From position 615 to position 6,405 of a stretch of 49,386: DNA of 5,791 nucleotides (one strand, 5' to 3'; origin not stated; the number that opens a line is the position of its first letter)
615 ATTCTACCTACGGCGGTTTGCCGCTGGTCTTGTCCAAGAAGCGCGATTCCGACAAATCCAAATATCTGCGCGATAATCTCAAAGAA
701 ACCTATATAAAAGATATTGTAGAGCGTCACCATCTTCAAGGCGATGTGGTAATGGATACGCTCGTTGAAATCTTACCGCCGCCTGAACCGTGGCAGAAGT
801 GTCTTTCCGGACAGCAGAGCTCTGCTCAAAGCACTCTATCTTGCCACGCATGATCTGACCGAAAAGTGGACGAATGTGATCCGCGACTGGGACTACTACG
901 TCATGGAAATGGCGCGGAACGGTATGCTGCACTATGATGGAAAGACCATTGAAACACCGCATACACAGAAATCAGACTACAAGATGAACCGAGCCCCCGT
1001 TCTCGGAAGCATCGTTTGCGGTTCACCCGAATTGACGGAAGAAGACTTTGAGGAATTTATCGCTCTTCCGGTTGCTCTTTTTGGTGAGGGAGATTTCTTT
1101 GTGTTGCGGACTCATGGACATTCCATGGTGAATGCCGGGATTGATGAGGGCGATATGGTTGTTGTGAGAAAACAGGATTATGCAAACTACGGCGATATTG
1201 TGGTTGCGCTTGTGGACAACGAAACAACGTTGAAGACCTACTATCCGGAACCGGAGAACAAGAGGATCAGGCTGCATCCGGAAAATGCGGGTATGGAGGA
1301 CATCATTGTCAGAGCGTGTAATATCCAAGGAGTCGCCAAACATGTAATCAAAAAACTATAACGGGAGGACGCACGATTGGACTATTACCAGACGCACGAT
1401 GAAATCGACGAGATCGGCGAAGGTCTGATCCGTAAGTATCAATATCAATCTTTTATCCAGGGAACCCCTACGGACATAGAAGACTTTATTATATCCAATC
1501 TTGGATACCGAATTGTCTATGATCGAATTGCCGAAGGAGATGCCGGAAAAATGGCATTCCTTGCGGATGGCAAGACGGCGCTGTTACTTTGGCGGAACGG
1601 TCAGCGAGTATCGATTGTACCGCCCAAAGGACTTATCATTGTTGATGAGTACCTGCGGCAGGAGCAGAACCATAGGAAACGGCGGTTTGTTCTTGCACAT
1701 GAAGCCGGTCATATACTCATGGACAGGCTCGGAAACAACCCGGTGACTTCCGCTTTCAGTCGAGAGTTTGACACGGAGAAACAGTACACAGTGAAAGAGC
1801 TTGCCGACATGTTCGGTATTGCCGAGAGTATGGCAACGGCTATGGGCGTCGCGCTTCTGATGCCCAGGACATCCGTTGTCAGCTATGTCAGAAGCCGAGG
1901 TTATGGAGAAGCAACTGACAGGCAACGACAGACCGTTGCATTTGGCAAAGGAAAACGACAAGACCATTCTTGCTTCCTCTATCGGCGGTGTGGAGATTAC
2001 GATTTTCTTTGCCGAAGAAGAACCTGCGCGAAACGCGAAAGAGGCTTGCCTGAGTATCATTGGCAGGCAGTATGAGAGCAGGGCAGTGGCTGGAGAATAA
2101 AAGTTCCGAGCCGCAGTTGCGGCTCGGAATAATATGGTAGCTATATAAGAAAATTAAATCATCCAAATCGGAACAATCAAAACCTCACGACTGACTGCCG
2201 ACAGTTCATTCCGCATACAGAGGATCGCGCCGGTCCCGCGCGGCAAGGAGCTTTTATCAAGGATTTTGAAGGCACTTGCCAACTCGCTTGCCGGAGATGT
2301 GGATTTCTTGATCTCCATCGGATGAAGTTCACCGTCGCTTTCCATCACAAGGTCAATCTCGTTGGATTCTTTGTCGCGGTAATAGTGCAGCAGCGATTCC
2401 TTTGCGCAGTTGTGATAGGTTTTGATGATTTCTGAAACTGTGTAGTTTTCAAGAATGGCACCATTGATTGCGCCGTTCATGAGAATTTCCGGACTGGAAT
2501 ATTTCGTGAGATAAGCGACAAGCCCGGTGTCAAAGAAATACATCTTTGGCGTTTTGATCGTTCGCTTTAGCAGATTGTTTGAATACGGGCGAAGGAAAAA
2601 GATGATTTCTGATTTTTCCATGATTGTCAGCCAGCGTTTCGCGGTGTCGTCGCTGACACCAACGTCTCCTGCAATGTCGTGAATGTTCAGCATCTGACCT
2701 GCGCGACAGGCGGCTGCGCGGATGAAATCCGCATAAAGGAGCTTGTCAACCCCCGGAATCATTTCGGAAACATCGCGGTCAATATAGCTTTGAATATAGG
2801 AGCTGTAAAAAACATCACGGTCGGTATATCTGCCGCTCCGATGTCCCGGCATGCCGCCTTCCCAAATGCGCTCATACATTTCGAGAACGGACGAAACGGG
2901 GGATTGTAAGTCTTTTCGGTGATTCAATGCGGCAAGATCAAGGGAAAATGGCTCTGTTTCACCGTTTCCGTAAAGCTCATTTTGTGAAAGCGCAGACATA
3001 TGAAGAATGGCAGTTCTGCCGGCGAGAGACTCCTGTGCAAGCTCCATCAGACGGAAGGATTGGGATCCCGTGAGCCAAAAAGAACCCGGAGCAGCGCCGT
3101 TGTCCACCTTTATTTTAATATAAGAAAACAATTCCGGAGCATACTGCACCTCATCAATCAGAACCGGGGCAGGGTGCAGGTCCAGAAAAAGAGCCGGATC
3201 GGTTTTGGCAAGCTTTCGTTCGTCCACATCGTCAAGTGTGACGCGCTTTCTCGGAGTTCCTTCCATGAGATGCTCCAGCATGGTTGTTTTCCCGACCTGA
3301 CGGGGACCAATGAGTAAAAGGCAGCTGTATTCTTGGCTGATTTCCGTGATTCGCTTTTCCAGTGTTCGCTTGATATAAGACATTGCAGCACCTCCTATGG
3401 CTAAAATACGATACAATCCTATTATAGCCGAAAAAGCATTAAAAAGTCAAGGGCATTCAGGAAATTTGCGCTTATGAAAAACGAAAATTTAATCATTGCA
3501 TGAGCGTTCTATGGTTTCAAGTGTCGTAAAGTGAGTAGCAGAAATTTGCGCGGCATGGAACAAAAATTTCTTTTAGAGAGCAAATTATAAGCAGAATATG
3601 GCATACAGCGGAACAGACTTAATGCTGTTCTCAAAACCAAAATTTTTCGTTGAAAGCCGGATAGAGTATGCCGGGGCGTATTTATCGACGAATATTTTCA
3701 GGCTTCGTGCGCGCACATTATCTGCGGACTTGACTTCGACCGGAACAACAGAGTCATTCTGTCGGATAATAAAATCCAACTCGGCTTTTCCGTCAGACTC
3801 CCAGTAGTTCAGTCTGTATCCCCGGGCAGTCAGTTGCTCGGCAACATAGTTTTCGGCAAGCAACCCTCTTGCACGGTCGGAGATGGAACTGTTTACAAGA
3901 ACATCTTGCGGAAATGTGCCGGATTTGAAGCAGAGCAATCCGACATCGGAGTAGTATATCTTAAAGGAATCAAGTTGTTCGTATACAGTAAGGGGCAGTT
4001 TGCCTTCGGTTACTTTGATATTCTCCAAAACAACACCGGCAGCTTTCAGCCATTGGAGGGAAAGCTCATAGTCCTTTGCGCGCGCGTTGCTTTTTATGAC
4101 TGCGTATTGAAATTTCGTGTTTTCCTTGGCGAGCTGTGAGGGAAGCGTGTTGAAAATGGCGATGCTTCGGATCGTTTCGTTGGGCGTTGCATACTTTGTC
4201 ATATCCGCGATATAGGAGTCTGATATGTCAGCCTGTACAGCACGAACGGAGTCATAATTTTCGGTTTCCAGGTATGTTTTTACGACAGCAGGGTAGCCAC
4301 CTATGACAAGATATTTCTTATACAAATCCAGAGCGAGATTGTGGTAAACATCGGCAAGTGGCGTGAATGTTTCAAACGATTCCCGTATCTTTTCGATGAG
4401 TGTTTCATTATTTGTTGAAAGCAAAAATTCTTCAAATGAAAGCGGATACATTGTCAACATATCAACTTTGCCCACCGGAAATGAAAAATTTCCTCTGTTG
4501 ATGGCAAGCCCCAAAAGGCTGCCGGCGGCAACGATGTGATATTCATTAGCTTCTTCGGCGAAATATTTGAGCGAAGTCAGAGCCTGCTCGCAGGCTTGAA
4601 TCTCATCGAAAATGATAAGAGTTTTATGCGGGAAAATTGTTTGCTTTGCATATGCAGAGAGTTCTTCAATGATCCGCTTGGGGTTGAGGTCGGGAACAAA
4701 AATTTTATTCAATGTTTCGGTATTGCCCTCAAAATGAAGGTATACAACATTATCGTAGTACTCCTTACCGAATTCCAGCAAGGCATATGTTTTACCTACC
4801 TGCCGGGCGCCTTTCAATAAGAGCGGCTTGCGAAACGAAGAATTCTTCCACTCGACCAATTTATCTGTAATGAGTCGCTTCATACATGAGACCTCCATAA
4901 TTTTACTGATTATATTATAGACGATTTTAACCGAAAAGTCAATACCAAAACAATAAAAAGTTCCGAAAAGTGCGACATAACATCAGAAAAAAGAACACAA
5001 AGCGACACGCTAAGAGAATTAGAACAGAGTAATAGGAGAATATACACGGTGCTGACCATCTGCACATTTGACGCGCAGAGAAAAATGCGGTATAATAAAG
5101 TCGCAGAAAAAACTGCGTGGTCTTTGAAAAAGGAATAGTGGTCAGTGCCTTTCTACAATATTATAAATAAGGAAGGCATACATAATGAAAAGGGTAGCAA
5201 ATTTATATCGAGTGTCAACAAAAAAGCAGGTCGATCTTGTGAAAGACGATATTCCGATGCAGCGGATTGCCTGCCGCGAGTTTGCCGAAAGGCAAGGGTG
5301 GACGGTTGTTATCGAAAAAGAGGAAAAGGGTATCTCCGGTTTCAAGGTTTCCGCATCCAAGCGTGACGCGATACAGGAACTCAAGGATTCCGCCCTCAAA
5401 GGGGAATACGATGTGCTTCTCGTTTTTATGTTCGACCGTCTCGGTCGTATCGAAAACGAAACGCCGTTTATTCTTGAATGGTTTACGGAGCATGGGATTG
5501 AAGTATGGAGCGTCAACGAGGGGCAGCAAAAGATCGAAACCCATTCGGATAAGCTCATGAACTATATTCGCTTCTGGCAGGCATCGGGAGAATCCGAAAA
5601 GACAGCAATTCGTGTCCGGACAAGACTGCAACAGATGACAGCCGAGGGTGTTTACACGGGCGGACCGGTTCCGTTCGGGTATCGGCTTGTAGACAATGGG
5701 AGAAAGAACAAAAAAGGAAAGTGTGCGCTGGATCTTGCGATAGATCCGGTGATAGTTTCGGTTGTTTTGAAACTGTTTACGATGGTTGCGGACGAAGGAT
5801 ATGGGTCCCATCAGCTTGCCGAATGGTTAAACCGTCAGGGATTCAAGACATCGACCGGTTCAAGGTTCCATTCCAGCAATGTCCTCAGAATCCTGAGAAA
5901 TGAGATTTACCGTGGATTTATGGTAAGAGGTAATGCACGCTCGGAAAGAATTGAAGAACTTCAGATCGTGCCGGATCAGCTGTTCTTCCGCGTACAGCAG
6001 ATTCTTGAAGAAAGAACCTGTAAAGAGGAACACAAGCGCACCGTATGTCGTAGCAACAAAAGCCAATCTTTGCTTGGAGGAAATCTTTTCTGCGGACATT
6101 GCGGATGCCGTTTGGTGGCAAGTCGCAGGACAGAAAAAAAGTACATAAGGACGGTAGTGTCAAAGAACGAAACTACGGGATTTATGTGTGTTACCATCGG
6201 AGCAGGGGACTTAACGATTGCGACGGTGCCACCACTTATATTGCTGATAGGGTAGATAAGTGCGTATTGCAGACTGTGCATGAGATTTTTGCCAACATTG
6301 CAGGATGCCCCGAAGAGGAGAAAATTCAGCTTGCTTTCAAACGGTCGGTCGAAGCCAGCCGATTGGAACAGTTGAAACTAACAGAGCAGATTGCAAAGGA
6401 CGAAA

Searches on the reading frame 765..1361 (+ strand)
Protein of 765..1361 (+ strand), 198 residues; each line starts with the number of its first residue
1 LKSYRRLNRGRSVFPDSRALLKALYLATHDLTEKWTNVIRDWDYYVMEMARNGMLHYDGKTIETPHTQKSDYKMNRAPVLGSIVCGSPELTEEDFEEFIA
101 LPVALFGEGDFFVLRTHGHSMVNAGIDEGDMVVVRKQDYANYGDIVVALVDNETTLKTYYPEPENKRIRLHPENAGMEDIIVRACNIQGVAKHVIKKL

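Call 56: search_protein_families(library=pfam, proteins=[window:765-1361:+], max_evalue=0.00001)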
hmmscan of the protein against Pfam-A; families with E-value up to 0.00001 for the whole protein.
window:765-1361:+ (198 aa): 1 family
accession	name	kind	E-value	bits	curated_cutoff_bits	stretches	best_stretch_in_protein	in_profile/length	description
PF00717.28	Peptidase_S24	-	6.8e-25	87.5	23.3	1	78-191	1-115/116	Peptidase S24-like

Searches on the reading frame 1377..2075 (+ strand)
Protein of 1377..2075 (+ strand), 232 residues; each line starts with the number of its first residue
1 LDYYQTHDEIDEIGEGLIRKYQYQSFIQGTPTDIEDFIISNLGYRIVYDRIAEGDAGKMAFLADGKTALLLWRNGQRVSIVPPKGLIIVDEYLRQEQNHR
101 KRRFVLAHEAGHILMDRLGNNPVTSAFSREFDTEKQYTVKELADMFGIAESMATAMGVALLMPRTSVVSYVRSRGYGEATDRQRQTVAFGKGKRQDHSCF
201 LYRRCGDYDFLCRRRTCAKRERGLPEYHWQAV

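Call 56: search_protein_families(library=pfam, proteins=[window:1377-2075:+], max_evalue=0.00001)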
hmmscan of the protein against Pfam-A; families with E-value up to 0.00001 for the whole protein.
window:1377-2075:+ (232 aa): 1 family
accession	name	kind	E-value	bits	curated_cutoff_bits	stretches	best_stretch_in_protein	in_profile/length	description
PF06114.19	Peptidase_M78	-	4.6e-07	30.1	22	1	93-167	33-92/123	IrrE N-terminal-like domain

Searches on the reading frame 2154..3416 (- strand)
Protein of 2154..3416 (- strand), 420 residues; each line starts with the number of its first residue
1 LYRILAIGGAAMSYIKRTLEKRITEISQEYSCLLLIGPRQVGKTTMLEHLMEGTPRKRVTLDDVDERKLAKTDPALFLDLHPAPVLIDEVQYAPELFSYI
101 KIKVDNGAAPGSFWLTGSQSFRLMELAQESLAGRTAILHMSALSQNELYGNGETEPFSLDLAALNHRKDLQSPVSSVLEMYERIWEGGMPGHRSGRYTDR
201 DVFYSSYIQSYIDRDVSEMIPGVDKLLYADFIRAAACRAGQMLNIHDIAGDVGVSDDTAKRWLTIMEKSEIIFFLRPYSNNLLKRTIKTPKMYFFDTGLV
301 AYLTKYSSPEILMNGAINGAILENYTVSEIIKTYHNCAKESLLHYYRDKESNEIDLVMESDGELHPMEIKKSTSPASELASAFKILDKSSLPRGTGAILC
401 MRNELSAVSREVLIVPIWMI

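Call 56: search_protein_families(library=pfam, proteins=[window:2154-3416:-], max_evalue=0.00001)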
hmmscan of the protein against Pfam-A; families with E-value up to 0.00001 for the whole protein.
window:2154-3416:- (420 aa): 2 families
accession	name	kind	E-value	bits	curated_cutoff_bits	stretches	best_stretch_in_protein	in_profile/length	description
PF13635.12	DUF4143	-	9e-42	143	28.1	1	213-372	1-160/160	Domain of unknown function (DUF4143)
PF13173.12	AAA_14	-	2.8e-24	86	27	1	32-148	4-128/129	AAA domain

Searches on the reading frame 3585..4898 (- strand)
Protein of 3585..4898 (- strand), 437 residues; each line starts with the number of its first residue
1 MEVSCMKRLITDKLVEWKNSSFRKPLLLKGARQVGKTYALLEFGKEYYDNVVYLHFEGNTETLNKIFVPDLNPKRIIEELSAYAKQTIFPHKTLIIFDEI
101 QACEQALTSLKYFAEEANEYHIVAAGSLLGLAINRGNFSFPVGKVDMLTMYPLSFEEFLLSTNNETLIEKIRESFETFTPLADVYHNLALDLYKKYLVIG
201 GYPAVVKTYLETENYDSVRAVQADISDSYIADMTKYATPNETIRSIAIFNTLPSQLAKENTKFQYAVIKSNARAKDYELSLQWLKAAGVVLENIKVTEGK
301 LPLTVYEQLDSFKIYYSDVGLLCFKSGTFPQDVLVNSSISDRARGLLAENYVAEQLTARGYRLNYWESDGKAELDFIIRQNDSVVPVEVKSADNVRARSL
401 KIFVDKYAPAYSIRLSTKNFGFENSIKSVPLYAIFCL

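Call 56: search_protein_families(library=pfam, proteins=[window:3585-4898:-], max_evalue=0.00001)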
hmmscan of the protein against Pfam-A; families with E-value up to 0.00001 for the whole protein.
window:3585-4898:- (437 aa): 2 families
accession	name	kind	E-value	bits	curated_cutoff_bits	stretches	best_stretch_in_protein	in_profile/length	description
PF13635.12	DUF4143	-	2.5e-29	102.5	28.1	1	232-391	3-159/160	Domain of unknown function (DUF4143)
PF13173.12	AAA_14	-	2.4e-26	92.7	27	1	23-159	2-129/129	AAA domain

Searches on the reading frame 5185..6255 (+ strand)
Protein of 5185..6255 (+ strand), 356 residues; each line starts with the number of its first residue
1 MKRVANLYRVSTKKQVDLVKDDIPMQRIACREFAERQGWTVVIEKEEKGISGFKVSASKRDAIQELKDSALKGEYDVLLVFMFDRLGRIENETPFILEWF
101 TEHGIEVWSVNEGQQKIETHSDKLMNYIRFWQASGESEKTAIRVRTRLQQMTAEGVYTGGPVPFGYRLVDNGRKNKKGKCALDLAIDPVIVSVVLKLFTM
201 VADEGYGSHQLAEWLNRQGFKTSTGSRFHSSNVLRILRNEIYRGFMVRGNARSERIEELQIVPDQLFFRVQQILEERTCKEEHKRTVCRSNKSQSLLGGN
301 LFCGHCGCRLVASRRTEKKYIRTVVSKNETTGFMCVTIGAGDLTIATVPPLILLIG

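Call 56: search_protein_families(library=pfam, proteins=[window:5185-6255:+], max_evalue=0.00001)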
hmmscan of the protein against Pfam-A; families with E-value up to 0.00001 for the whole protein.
window:5185-6255:+ (356 aa): 2 families
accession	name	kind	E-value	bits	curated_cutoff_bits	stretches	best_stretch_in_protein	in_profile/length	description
PF00239.26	Resolvase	-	3e-22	79.7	23.3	1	8-156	5-144/145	Resolvase, N terminal domain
PF07508.19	Recombinase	-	5.1e-15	56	21.1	1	192-277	5-102/102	Recombinase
